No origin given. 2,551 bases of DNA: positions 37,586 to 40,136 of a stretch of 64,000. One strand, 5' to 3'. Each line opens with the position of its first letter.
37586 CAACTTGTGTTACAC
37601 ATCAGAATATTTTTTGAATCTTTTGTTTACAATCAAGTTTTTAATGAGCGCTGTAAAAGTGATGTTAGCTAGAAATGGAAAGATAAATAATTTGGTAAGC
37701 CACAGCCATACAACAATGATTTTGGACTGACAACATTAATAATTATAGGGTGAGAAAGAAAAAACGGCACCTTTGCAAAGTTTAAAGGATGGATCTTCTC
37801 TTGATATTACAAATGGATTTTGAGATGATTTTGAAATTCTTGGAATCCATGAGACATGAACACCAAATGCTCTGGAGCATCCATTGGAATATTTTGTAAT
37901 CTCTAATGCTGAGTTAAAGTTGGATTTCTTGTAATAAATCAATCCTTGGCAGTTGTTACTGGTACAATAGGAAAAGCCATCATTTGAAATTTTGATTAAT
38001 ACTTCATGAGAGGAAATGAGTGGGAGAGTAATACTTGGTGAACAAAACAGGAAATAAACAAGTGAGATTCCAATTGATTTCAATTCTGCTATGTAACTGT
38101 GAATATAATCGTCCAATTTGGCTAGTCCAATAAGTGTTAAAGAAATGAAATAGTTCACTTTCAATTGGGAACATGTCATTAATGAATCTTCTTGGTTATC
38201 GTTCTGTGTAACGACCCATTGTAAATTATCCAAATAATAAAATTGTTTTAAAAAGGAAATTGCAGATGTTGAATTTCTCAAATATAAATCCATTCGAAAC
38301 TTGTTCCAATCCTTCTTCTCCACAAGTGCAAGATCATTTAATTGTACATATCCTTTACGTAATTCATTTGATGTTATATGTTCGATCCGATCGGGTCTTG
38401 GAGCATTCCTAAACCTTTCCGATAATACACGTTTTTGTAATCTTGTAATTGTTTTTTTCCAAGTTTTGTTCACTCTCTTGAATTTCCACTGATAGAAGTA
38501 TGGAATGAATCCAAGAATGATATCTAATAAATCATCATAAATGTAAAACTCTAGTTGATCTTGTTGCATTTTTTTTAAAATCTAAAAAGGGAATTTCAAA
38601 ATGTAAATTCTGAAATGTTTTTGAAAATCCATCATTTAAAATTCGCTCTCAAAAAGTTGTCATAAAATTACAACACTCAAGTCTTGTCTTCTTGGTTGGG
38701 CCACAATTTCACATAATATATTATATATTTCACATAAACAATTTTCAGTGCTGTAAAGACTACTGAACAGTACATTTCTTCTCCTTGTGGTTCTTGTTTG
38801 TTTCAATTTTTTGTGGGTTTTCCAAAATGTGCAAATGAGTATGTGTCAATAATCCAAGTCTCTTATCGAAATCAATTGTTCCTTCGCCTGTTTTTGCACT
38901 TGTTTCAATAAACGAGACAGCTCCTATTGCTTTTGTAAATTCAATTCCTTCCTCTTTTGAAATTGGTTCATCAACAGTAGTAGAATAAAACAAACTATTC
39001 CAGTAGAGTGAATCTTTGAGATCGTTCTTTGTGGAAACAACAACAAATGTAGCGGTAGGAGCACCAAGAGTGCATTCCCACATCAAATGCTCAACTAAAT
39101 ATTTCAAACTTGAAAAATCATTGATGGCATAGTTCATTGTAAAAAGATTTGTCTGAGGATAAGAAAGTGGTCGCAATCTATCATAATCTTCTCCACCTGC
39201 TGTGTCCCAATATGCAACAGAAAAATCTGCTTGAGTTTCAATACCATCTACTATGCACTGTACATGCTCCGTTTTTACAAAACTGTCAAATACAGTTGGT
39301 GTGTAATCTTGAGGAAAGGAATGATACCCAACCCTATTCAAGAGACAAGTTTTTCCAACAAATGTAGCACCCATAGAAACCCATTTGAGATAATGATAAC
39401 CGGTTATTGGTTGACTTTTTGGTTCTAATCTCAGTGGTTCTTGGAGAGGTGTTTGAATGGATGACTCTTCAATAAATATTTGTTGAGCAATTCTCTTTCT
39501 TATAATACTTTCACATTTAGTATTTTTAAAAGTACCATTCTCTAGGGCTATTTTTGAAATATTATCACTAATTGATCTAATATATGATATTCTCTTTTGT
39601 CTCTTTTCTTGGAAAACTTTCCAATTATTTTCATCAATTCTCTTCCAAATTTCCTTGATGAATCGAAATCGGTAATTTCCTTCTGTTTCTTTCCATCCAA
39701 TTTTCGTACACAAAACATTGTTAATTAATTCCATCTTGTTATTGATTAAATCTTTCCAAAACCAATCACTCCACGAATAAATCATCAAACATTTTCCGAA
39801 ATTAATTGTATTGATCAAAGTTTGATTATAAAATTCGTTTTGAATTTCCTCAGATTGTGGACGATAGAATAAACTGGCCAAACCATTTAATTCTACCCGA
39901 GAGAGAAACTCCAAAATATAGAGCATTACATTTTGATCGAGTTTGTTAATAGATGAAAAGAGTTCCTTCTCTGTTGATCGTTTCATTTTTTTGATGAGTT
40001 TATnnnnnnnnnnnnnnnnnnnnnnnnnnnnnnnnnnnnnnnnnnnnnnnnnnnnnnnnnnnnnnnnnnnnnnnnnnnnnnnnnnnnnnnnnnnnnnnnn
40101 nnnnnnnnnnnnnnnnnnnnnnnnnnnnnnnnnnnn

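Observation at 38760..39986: F-box-like / Rho-GTPase fusion proteins with a non-canonical catalytic Gln and P-loop, in two paralogues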

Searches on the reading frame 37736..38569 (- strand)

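Call 4: search_protein_families(library=pfam, proteins=[window:37736-38569:-], max_evalue=1)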
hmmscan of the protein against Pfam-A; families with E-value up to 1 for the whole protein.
window:37736-38569:- (277 aa): 3 families
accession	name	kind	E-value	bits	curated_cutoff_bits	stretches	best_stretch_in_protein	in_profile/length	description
PF00646.38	F-box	-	0.0022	18.3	20.5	1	12-46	6-40/43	F-box domain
PF01485.27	IBR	-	0.22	12.1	24.3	1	196-216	15-35/65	IBR domain, a half RING-finger domain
PF22223.1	ATR1_N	-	0.81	10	27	0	29-43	24-38/50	ATR1 N-terminal domain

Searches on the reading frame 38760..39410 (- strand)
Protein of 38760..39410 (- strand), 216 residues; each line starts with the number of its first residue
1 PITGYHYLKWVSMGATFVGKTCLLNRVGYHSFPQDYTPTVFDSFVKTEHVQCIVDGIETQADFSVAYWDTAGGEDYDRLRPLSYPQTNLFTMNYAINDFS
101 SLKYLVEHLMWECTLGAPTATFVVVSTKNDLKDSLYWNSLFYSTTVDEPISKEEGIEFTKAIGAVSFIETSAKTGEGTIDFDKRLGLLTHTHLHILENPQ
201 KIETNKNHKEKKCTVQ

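Call 33: search_solved_structures(query=window:38760-39410:-, max_evalue=1e-15, show_alignments=2)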
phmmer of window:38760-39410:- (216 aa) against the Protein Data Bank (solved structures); distinct sequences matched with E-value up to 1e-15: 161 (the best 60 are shown).
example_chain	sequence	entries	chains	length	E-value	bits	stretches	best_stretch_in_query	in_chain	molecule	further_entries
1a2b_A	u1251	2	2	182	4.1e-27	98.6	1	9-179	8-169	TRANSFORMING PROTEIN RHOA | PROTEIN (HIS-TAGGED TRANSFORMING PROTEIN RHOA(0-181))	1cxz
6kx2_A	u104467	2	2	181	5.3e-27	98.2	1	9-179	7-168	Transforming protein RhoA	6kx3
7wza_A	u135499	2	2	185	5.5e-27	98.1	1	9-179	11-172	Transforming protein RhoA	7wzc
6x1g_B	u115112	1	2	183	6.2e-27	98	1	8-194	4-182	Ras-related C3 botulinum toxin substrate 1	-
6bc1_A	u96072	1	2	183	6.5e-27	97.9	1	8-194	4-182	Ras-related C3 botulinum toxin substrate 1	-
5a0f_A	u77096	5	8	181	6.8e-27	97.8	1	10-179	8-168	TRANSFORMING PROTEIN RHOA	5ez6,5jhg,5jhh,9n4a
3kz1_E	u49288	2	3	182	6.8e-27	97.8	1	10-179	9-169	Transforming protein RhoA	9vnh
3lw8_A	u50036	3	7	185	6.9e-27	97.8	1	9-179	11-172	Transforming protein RhoA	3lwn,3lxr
1s1c_A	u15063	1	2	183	6.9e-27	97.8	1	10-179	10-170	Transforming protein RhoA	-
4d0n_A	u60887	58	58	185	7e-27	97.8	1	10-179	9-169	TRANSFORMING PROTEIN RHOA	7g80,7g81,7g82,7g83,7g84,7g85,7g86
6bc0_F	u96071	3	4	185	7.2e-27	97.7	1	10-179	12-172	Transforming protein RhoA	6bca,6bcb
6v6v_A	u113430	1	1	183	7.4e-27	97.7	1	9-179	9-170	Transforming protein RhoA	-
1lb1_B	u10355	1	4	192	7.7e-27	97.7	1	10-180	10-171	Transforming protein RhoA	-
6r3v_B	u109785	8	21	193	7.9e-27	97.6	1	10-180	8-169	Transforming protein RhoA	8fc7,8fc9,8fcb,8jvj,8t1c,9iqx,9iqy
3tvd_A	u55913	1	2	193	7.9e-27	97.6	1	10-180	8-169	Transforming protein RhoA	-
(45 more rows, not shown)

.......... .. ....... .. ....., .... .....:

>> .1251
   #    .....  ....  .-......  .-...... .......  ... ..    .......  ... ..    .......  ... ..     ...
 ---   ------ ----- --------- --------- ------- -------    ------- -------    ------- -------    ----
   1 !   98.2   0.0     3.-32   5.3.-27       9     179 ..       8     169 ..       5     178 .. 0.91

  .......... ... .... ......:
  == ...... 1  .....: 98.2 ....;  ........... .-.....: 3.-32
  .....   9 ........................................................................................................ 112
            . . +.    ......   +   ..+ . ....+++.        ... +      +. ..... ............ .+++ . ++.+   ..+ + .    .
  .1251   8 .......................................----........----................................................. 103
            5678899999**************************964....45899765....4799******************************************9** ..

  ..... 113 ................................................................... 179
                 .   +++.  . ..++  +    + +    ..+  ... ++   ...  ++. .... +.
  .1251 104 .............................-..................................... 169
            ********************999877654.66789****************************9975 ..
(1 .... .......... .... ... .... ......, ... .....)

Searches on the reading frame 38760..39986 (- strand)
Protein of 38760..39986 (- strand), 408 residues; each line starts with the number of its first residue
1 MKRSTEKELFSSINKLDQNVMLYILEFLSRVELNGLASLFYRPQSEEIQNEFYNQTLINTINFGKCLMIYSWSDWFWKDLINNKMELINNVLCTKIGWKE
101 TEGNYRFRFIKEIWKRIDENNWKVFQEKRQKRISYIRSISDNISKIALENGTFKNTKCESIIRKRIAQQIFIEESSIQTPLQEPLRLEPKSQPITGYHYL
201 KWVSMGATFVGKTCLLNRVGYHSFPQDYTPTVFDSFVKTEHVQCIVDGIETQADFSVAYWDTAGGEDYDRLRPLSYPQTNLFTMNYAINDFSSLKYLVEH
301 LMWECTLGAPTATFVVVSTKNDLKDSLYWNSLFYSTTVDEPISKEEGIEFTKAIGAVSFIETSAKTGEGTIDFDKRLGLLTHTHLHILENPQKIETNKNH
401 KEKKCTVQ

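Call 4: search_protein_families(library=pfam, proteins=[window:38760-39986:-], max_evalue=1)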
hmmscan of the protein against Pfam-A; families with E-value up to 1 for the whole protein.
window:38760-39986:- (408 aa): 2 families
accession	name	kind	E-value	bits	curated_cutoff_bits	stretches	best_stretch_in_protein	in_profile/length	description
PF00071.28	Ras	-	1e-24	87.4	21.6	1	201-369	1-148/162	Ras family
PF08477.19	Roc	-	2.5e-12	47.5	27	1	203-322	3-119/119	Ras of Complex, Roc, domain of DAPkinase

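Call 6: find_homologous_proteins(query=window:38760-39986:-)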
Query window:38760-39986:- (408 aa): 1129 proteins with E <= 0.001 among 3018 candidates; the best 120 are listed.
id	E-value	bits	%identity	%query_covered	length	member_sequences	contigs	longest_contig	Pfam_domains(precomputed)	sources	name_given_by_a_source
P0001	6.8e-108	379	49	97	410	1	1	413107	PF08477.20,PF00071.29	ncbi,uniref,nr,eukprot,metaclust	ncbi:rho family small GTPase [Naegleria gruberi]|uniref:Rho family small GTPase n=1 Tax=Naegleria gr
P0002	4.9e-53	199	34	51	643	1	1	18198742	PF27651.1,PF00025.28,PF08477.20,PF00071.29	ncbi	ncbi:unnamed protein product, partial [Menidia menidia]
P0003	2.2e-49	187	37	42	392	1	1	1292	PF00025.28,PF08477.20,PF00009.34,PF00071.29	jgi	-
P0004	1.4e-47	181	35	55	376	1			PF00025.28,PF08477.20,PF00009.34,PF00071.29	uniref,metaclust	uniref:Uncharacterized protein n=1 Tax=Onchocerca volvulus TaxID=6282 RepID=A0A2K6W679_ONCVO|metaclu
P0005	1.5e-46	177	38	42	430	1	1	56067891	PF00025.28,PF08477.20,PF00009.34,PF00071.29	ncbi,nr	ncbi:uncharacterized protein LOC114130270 [Aphis gossypii]|nr:uncharacterized protein LOC114130270 [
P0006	1.6e-45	174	34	54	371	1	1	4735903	PF00025.28,PF08477.20,PF00009.34,PF00071.29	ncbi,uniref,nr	ncbi:unnamed protein product [Porites lobata]|uniref:Small monomeric GTPase n=1 Tax=Porites lobata T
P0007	5.8e-44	169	36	41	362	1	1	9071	PF00025.28,PF08477.20,PF00009.34,PF00071.29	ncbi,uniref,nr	ncbi:Cell division control [Brachionus plicatilis]|uniref:Cell division control n=1 Tax=Brachionus p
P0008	2.1e-43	167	37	42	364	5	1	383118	PF00025.28,PF08477.20,PF00009.34,PF04670.19,PF00071.29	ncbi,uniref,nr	ncbi:RAC2 [Mytilus edulis]|uniref:RAC2 n=1 Tax=Mytilus edulis TaxID=6550 RepID=A0A8S3UYW1_MYTED|nr:R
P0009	7.8e-43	165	38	41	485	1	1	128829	PF00025.28,PF08477.20,PF00009.34,PF00071.29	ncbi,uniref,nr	ncbi:hypothetical protein TSAR_005858 [Trichomalopsis sarcophagae]|uniref:Ras-like GTP-binding prote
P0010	2.8e-41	160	39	42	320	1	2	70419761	PF00025.28,PF08477.20,PF00009.34,PF00071.29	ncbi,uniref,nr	ncbi:ras-like GTP-binding protein RHO [Haliotis cracherodii]|uniref:ras-like GTP-binding protein RHO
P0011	3.9e-41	159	38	42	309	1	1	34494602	PF00025.28,PF08477.20,PF00009.34,PF00071.29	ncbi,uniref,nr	ncbi:hypothetical protein C0Q70_09588 [Pomacea canaliculata]|uniref:Uncharacterized protein n=1 Tax=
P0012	1.0e-40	158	38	42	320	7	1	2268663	PF00025.28,PF08477.20,PF00009.34,PF00071.29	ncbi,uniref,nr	ncbi:ras-like GTP-binding protein RHO isoform X1 [Aplysia californica]|uniref:Ras-like GTP-binding p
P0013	1.2e-40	158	36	42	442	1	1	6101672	PF00025.28,PF08477.20,PF00009.34,PF00071.29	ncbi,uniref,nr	ncbi:hypothetical protein CHS0354_038517 [Potamilus streckersoni]|uniref:Uncharacterized protein n=1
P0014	1.3e-40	158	38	42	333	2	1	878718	PF00025.28,PF08477.20,PF00009.34,PF00071.29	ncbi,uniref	ncbi:hypothetical protein BaRGS_00028835 [Batillaria attramentaria]|uniref:Uncharacterized protein n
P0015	1.8e-40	157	38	41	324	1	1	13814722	PF00025.28,PF08477.20,PF00009.34,PF00071.29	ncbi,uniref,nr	ncbi:rho-related GTP-binding protein RhoB [Cynoglossus semilaevis]|uniref:rho-related GTP-binding pr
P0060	1.8e-23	101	37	54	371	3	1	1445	PF13418.13,PF00646.39,PF24681.2,PF13415.13,PF08477.20,PF24981.2,PF01344.32,PF12937.13,PF00071.29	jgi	jgi:Ras-related C3 botulinum toxin substrate 1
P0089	5.5e-22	96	35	43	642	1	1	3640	PF07646.22,PF13418.13,PF00646.39,PF24681.2,PF13415.13,PF08477.20,PF24981.2,PF01344.32,PF25210.2,PF12937.13,PF24996.1,PF13964.13,PF13854.13,PF00071.29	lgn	-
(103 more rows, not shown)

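Call 11: find_encoding_contigs(protein=window:38760-39986:-, flank=3000, max_places=4)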
Protein window:38760-39986:- (408 aa): no gene with exactly this product is on record in the collection.

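Call 40: predict_structure(alignment_id=A3)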
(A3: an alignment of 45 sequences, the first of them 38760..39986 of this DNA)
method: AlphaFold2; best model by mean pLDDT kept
length: 408 residues; sequences in the alignment: 45
mean_pLDDT: 71.7   pTM: 0.72
mean pLDDT of the five models: 71.7, 71.6, 70.8, 70.7, 69.8
residues with pLDDT >= 90: 109; 70-90: 129; 50-70: 87; < 50: 83
segments of 3 or more residues with pLDDT < 50: 1-32, 36-78
pLDDT, mean of each block of 10 residues (from residue 1): 36 40 45 48 42 36 34 40 52 53 52 67 85 92 84 77 89 82 65 68 90 92 90 80 74 77 60 76 95 93 90 96 82 74 95 96 96 90 86 64 56
secondary structure, 60 per line:
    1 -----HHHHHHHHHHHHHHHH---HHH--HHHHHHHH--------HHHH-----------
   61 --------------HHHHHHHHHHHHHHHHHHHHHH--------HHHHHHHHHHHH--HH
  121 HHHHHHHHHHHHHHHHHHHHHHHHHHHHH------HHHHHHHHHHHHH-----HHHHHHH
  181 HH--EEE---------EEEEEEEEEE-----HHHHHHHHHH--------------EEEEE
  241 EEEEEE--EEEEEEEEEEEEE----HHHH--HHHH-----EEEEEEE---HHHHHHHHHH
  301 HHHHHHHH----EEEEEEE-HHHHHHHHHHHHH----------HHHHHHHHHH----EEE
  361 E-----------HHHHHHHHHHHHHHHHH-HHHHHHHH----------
elements in order: H6-21 H30-37 H46-49 H75-96 H105-116 H119-149 H156-168 H174-182 E185-187 E197-206 H212-221 E236-246 E249-261 H266-269 H272-275 E281-287 H291-308 E313-319 H321-333 H344-353 E358-361 H373-389 H391-398

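Call 58: fold_search(model_id=the predicted structure, library=pdb)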
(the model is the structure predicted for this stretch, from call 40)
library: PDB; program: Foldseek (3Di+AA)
matches with E <= 10: 1823; with E <= 0.001: 1547
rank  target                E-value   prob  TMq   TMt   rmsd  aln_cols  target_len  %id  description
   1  8zo0                  1.4e-15  1.00  0.38  0.82   3.6       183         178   35  Samll GTPase RhoA Y42C mutant in complex with GTP analogue (released 2025-06-04)
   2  2gco_A                1.6e-15  1.00  0.39  0.80  10.1       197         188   32  Crystal structure of the human RhoC-GppNHp complex (released 2007-03-27)
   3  1s1c_A                1.7e-15  1.00  0.39  0.83   3.5       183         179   35  Crystal structure of the complex between the human RhoA and Rho-binding domain of human ROCKI (released 2004-02-10)
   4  3lw8_A                1.8e-15  1.00  0.40  0.83   3.6       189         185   34  Shigella IpgB2 in complex with human RhoA, GDP and Mg2+ (complex A) (released 2010-03-31)
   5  1kmq                  1.8e-15  1.00  0.39  0.85   3.4       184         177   35  Crystal Structure of a Constitutively Activated RhoA Mutant (Q63L) (released 2003-05-06)
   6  8gi6                  2.0e-15  1.00  0.39  0.84   3.1       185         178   34  Crystal structure of RhoA mutant L69R complexed with GDP (released 2024-03-20)
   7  3lw8_D                2.3e-15  1.00  0.39  0.84   3.6       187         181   34  Shigella IpgB2 in complex with human RhoA, GDP and Mg2+ (complex A) (released 2010-03-31)
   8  6bcb_F                2.3e-15  1.00  0.38  0.82   3.4       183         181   35  A Complex between PH Domain of p114RhoGEF and Activated RhoA Bound to a GTP Analog (released 2017-12-13)
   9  9iqx_E                3.5e-15  1.00  0.39  0.85   3.6       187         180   34  Cryo-EM structure of the human TRPV4-RhoA in complex with AH001 (released 2025-05-28)
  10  1xcg_B                3.5e-15  1.00  0.38  0.82   3.8       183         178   35  Crystal Structure of Human RhoA in complex with DH/PH fragment of PDZRHOGEF (released 2004-12-14)
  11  1cxz_A                3.7e-15  1.00  0.39  0.82   3.5       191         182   34  CRYSTAL STRUCTURE OF HUMAN RHOA COMPLEXED WITH THE EFFECTOR DOMAIN OF THE PROTEIN KINASE PKN/PRK1 (released 1999-10-08)
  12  1ow3_B                3.9e-15  1.00  0.39  0.83   3.3       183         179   36  Crystal Structure of RhoA.GDP.MgF3-in Complex with RhoGAP (released 2003-05-06)
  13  1lb1_B                3.9e-15  1.00  0.38  0.82   3.7       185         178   34  Crystal Structure of the Dbl and Pleckstrin homology domains of Dbs in complex with RhoA (released 2002-05-29)
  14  5zvp                  4.6e-15  1.00  0.38  0.82   3.6       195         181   33  Aspergillus fumigatus Rho1 F25N (released 2019-05-15)
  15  8gi3                  4.6e-15  1.00  0.38  0.81   3.6       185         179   34  Crystal structure of RhoA mutant L69P complexed with GDP (released 2024-03-20)
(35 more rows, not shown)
